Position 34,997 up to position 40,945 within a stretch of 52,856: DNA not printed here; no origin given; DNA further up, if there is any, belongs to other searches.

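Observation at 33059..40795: One in-frame TAG separates the signal-peptide part from the SLH-anchor part of a ~2,577-codon surface protein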

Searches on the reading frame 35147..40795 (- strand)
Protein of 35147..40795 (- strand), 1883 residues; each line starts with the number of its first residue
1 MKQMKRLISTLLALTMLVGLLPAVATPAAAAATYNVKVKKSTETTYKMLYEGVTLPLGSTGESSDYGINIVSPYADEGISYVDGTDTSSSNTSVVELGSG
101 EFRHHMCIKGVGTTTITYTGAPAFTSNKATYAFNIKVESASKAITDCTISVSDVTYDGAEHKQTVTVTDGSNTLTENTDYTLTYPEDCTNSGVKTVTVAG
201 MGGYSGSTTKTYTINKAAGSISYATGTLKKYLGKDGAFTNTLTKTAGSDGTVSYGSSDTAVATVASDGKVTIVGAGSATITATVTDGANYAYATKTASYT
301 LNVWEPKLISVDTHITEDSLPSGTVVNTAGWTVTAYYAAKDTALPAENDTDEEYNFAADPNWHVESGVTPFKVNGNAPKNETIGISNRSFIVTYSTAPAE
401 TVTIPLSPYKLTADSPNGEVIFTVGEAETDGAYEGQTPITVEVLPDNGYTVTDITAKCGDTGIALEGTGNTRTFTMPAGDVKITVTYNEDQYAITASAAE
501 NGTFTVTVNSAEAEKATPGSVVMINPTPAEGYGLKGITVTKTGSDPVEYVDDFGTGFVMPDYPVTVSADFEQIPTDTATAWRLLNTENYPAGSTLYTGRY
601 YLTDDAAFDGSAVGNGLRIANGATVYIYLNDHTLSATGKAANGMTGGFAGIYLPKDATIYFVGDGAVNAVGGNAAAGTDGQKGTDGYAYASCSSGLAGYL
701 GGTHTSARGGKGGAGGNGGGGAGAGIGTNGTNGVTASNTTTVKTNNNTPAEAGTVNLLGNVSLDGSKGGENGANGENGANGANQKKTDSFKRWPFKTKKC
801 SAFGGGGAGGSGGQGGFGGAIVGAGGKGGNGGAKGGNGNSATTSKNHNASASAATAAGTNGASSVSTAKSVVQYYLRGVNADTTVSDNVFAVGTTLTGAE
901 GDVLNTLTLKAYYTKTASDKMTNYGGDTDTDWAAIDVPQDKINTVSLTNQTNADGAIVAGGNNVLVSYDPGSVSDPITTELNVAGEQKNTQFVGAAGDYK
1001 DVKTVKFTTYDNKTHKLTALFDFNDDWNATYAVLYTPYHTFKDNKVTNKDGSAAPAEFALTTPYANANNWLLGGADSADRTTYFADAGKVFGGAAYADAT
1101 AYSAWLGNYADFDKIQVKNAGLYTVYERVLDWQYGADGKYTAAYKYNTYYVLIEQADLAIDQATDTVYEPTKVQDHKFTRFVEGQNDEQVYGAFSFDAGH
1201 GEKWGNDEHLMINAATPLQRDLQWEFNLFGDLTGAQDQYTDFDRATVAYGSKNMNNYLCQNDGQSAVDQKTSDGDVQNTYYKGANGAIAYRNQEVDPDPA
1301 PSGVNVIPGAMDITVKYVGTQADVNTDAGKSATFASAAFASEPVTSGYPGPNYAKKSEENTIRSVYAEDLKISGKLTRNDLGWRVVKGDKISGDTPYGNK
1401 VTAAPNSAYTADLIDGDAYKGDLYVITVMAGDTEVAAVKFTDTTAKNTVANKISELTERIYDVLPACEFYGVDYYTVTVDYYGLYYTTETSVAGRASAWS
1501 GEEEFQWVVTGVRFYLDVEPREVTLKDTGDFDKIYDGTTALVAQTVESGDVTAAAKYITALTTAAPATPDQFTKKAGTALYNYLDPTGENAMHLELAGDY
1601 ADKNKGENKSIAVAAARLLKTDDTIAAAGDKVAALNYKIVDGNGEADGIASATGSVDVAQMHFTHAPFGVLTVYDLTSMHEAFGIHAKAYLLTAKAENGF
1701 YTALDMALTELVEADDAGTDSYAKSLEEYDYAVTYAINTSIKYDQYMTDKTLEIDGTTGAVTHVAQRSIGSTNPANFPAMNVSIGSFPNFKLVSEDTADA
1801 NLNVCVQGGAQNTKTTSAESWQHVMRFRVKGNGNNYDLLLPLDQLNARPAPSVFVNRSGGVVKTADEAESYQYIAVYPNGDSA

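Call 8: search_protein_families(library=pfam, proteins=[window:35147-40795:-], max_evalue=0.01)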
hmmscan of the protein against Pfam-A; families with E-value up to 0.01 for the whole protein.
window:35147-40795:- (1883 aa): 2 families
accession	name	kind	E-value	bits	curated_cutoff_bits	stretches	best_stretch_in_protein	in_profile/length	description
PF18998.6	Flg_new_2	-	5.6e-12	45.9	23.6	2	425-490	11-72/73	Divergent InlB B-repeat domain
PF02368.24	Big_2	-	2e-05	24.9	22.8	1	237-292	21-76/79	Bacterial Ig-like domain (group 2)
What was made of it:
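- Checked: Domains (call 8, Pfam): the N part has Big_2 and two Flg_new_2 (divergent InlB B-repeat) stretches.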

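Call 9: search_protein_families(library=ncbifam, proteins=[window:35147-40795:-], max_evalue=0.01)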
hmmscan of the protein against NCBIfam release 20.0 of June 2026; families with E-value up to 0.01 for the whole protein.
window:35147-40795:- (1883 aa): 0 families

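Call 38: search_solved_structures(query=window:35147-40795:-, max_evalue=0.01)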
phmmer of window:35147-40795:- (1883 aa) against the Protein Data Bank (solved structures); distinct sequences matched with E-value up to 0.01: 3.
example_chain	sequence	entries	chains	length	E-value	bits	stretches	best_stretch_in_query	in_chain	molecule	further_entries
2zwk_A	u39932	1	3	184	6.8e-08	33.3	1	243-326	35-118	Intimin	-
2zqk_A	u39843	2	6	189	7.2e-08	33.2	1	243-326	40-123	Intimin | Intimin adherence protein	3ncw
3ncx_A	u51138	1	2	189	3.7e-07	30.9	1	243-326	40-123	Intimin adherence protein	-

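Call 60: list_cluster_members(proteins=[window:35147-40795:-, window:35147-40849:-, P0001, P0002])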
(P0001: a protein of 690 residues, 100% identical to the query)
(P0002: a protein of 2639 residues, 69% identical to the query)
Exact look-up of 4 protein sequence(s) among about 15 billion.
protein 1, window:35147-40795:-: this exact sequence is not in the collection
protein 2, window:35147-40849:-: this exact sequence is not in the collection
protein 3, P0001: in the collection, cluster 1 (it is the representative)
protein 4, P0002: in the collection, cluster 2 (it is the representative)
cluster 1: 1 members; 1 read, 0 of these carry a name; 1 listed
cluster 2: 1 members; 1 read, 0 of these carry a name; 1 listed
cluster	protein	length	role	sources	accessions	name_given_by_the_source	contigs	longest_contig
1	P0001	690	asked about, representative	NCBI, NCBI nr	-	-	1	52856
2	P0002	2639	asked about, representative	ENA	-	-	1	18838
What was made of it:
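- On Gene interrupted by a nonsense mutation (young pseudogene or truncation allele): P0001 is alone in its 90% cluster (call 60).
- A public annotation lists the 690-aa ORF as a protein (P0001 is in NCBI nr, call 60).
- Tried and rejected: The N-terminal ORF is not in the protein collection under either start (call 60).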
